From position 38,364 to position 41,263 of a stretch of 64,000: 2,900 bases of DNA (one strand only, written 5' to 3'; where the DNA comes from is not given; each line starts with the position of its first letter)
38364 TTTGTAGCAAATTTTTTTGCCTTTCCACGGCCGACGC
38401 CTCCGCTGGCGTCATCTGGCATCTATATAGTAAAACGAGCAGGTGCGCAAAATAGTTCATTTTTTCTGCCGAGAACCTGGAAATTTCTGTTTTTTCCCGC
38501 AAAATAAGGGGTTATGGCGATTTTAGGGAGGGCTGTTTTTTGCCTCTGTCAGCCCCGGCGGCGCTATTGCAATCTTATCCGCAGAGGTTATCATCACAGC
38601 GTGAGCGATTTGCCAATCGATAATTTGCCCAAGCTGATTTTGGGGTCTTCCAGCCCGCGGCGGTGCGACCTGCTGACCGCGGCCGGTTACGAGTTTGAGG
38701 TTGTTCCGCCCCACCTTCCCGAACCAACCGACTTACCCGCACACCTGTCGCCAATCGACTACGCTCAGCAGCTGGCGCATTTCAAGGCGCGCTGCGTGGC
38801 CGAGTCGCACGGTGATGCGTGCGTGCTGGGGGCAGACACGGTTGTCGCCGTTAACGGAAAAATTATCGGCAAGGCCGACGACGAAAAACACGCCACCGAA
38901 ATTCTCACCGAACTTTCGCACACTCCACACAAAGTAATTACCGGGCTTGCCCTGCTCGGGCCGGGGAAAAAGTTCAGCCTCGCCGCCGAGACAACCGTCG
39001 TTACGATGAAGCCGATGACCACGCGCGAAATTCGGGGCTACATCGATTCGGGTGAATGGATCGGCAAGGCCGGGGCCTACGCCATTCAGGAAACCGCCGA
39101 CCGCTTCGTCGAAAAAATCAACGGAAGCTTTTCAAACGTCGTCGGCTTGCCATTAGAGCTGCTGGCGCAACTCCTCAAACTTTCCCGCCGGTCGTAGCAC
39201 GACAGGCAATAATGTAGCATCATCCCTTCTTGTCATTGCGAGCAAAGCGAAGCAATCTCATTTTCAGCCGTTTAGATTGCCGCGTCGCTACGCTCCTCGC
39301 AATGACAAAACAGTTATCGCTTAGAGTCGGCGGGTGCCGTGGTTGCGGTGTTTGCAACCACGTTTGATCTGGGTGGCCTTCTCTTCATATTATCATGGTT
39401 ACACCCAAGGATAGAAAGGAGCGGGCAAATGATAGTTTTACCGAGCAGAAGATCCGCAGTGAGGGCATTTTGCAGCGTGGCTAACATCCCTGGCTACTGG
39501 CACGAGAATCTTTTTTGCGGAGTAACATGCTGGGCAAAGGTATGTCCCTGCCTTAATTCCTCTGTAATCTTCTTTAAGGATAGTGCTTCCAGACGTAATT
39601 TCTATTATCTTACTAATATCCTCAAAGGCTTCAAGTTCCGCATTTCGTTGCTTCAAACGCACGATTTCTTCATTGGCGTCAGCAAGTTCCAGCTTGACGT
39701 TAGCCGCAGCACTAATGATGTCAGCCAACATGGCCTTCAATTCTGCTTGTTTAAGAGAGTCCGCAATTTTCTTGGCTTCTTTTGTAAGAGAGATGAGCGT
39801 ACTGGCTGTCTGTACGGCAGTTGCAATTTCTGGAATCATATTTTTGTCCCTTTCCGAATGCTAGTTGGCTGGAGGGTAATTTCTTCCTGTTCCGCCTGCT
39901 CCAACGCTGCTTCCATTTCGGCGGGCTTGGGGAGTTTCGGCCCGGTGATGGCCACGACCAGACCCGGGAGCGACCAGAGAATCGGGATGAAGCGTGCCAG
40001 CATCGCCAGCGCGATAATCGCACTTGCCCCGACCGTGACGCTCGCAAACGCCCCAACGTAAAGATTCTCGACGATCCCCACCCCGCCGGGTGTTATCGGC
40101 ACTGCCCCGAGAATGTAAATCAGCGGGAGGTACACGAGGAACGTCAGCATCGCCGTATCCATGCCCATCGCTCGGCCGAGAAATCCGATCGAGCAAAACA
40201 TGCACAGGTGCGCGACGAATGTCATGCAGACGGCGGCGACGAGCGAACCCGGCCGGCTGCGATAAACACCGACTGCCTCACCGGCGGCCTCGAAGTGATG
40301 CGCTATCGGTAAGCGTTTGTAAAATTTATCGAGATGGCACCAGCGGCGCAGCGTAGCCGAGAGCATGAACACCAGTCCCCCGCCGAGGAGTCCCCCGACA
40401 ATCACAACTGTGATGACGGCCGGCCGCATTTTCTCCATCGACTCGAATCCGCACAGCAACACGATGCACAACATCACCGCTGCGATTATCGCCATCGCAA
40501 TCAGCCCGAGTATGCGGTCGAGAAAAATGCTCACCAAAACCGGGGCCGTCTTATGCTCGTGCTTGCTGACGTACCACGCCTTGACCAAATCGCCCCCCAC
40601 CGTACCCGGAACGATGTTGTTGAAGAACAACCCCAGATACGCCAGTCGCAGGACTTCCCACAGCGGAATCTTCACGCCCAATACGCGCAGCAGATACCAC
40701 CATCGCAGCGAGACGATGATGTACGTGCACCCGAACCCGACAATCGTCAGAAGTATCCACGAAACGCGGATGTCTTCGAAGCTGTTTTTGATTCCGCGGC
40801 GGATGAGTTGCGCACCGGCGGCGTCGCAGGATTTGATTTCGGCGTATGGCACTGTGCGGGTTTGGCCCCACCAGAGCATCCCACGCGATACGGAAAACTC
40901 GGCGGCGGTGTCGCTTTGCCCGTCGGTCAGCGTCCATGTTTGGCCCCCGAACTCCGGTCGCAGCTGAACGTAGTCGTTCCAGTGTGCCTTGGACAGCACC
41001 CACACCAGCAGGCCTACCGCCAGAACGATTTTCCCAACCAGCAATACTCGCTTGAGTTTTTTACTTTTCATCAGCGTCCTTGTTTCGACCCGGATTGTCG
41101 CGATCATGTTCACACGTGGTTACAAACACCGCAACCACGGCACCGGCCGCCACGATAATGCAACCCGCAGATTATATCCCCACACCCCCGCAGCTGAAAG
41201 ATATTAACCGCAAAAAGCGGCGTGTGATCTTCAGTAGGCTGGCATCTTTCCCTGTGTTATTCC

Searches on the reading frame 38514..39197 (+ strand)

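Call 91: search_protein_families(library=pfam, proteins=[window:38514-39197:+], max_evalue=0.01)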
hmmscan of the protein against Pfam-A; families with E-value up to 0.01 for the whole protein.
window:38514-39197:+ (227 aa): 1 family
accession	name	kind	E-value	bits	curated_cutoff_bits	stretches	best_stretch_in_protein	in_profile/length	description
PF02545.19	Maf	-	2e-52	178.1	27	1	40-222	1-185/187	Maf-like protein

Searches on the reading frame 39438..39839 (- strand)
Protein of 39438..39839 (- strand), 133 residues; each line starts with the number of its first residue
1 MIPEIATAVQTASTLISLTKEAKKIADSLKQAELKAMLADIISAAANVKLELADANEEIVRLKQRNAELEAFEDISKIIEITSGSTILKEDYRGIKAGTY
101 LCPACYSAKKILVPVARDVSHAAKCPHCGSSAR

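Call 91: search_protein_families(library=pfam, proteins=[window:39438-39839:-], max_evalue=0.01)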
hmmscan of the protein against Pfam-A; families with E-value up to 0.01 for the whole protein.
window:39438-39839:- (133 aa): 1 family
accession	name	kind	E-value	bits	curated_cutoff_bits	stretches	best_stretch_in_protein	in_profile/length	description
PF09723.15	Zn_ribbon_8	-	0.00051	20.5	34.4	1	100-131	6-36/41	Zinc ribbon domain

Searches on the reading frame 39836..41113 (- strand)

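Call 91: search_protein_families(library=pfam, proteins=[window:39836-41113:-], max_evalue=0.01)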
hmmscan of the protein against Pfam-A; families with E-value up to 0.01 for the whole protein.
window:39836-41113:- (425 aa): 1 family
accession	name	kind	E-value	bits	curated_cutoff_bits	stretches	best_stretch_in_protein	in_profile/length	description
PF03706.18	LPG_synthase_TM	-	4.9e-41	141.6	33.4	1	108-378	24-295/302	Lysylphosphatidylglycerol synthase TM region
